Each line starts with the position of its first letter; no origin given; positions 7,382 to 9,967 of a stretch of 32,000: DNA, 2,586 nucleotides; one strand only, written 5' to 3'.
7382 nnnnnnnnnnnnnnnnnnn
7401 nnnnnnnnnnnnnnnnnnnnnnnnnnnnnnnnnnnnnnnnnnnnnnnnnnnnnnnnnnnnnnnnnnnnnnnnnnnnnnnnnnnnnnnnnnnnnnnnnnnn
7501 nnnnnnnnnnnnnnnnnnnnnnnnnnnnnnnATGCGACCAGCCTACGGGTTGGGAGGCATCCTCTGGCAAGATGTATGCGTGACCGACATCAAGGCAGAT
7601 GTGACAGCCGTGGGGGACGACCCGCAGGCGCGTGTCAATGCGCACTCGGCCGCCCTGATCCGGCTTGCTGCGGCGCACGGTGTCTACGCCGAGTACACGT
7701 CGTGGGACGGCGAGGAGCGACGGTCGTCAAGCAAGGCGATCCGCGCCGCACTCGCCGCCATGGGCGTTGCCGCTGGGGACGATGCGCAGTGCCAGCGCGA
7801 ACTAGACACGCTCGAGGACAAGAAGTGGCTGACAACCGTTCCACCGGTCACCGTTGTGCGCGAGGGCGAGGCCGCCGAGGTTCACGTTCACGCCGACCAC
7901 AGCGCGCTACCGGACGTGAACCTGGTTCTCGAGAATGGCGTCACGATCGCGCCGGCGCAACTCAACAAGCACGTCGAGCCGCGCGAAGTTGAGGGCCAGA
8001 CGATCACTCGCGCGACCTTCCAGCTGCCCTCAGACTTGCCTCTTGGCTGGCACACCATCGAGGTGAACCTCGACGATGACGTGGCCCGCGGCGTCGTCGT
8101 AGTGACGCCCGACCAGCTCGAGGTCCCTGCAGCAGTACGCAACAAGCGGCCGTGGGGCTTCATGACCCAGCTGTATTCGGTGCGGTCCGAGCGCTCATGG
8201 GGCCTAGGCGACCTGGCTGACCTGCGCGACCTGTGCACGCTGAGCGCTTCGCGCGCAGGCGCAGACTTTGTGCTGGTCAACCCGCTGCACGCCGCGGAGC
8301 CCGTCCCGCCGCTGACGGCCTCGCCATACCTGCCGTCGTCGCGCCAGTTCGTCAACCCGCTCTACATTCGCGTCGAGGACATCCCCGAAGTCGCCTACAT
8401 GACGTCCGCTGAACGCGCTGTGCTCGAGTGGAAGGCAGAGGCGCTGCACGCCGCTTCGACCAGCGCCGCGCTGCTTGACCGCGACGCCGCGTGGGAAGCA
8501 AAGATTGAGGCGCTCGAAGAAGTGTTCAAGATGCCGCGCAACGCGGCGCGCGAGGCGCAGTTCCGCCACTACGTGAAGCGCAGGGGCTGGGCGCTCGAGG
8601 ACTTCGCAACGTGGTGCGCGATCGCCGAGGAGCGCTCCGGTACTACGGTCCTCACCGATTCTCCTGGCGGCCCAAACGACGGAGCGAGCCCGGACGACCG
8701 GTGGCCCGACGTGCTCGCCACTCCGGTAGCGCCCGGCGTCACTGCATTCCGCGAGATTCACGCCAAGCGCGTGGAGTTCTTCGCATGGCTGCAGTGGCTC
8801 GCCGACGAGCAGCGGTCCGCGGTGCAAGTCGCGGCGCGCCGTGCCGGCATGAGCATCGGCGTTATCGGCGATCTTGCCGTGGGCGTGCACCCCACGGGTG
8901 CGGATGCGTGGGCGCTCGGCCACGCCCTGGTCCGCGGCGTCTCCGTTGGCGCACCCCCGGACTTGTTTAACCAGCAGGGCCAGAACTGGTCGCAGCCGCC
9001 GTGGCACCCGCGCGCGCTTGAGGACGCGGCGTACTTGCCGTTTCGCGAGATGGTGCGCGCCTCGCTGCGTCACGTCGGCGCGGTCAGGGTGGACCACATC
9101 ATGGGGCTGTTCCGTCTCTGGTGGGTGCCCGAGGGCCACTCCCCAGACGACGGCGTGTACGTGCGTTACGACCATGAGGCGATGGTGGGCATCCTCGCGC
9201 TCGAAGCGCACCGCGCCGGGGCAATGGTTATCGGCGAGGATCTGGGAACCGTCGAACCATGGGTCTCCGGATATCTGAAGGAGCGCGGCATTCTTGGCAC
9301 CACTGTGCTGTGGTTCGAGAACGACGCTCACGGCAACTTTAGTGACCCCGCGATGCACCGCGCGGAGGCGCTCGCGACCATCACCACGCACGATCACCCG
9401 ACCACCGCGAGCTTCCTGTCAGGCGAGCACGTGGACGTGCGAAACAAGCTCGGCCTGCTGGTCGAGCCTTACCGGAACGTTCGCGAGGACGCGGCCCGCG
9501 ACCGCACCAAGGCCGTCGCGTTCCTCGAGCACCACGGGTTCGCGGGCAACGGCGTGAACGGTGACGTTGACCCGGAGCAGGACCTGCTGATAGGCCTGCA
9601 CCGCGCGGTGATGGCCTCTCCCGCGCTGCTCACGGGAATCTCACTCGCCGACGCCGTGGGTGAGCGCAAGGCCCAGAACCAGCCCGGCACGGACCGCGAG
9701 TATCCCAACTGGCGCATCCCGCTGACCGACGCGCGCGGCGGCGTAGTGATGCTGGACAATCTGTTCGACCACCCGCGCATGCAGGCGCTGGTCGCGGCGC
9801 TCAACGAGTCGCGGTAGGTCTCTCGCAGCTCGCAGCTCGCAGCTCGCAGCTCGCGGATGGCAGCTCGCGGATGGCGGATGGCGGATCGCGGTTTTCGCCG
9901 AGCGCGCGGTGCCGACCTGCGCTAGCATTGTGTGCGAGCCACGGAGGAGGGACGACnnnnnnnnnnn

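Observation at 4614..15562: Unrecognised multi-copy four-TM membrane module (WWxDH ... GSF[AP]): seven modules in six genes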

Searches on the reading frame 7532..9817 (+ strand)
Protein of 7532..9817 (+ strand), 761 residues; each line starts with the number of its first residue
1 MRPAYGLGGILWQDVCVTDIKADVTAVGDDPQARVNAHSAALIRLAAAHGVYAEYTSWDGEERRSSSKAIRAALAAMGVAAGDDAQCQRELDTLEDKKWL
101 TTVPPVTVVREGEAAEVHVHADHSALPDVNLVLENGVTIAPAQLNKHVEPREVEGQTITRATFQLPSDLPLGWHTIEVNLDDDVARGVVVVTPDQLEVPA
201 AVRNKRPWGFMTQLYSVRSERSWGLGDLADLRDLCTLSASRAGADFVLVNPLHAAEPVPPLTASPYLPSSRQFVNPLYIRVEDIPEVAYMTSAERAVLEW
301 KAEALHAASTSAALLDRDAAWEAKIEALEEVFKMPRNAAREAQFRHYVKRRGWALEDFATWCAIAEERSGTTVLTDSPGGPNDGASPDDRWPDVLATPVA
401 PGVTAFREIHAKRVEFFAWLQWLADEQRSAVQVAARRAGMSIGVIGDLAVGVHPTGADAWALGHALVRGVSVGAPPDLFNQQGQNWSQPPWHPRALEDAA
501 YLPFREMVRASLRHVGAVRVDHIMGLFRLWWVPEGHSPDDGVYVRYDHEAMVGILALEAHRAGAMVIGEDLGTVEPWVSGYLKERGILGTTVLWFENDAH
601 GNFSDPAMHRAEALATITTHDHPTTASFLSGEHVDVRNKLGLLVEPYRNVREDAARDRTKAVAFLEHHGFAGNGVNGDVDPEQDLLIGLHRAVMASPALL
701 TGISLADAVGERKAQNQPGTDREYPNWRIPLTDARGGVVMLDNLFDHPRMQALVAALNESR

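Call 16: find_related_loci(query=window:7532-9817:+, collection=genome_contigs, flank=10000)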
Query window:7532-9817:+ (761 aa) in genome_contigs; peptide patterns used: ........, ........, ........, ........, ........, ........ (x = any residue, [..] = any of these).
380 stretches matched a pattern; 360 encode a relative of the query (tblastn E <= 1e-3); the best 80 are kept; 80 distinct loci.
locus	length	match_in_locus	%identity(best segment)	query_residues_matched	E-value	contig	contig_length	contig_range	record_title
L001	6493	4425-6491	58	36-747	0e+0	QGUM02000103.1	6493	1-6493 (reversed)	MAG: Actinomycetes bacterium isolate ZC4RG41 NODE_12984_length_6493_cov_9.159366, whole genome shotgun sequence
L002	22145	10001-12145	56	12-761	0e+0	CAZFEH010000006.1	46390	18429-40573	MAG TPA_asm: uncultured Demequinaceae bacterium isolate SRP344714_co1_280 genome assembly, contig: NODE_1649_length_4639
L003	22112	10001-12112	54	35-761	0e+0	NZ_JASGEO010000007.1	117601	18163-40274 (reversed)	MAG: Demequina sp. isolate 7M017 JMF-2106-05-0007A.bin.17_8, whole genome shotgun sequence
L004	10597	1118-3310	57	11-761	0e+0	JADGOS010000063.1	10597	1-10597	MAG: Demequinaceae bacterium isolate Chersky.27_6 contig-100_1060, whole genome shotgun sequence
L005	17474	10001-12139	55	27-761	0e+0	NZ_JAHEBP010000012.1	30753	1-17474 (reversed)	MAG: Demequina sp. isolate Ww146 NODE_2415_length_30753_cov_14.289142, whole genome shotgun sequence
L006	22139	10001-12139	53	27-761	0e+0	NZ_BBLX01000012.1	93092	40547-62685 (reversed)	Demequina maris strain NBRC 109392, whole genome shotgun sequence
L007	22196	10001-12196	53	1-761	0e+0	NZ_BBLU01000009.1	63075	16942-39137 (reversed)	Demequina mangrovi strain NBRC 105856, whole genome shotgun sequence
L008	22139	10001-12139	53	27-761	0e+0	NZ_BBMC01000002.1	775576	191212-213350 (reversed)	Demequina rhizosphaerae strain NBRC 109397, whole genome shotgun sequence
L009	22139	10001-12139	53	27-761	0e+0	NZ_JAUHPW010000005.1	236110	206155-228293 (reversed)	Demequina litoralis strain SYSU T00192 5, whole genome shotgun sequence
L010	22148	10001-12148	53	5-754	0e+0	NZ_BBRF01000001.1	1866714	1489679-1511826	Demequina aurantiaca strain NBRC 106265, whole genome shotgun sequence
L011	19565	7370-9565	53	1-761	0e+0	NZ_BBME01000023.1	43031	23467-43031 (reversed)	Demequina iriomotensis strain NBRC 109399, whole genome shotgun sequence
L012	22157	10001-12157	53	11-761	0e+0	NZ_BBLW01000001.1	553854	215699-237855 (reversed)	Demequina phytophila strain NBRC 109391, whole genome shotgun sequence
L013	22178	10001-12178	52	2-761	0e+0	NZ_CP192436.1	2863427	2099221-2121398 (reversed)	Demequina aurantiaca strain ARC0220 chromosome, complete genome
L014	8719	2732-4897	52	26-759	0e+0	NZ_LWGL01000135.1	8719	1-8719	Cellulosimicrobium cellulans strain JZ5 J5_S3.NODE_135, whole genome shotgun sequence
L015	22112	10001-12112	54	30-757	0e+0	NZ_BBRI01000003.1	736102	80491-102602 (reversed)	Demequina sp. NBRC 110052, whole genome shotgun sequence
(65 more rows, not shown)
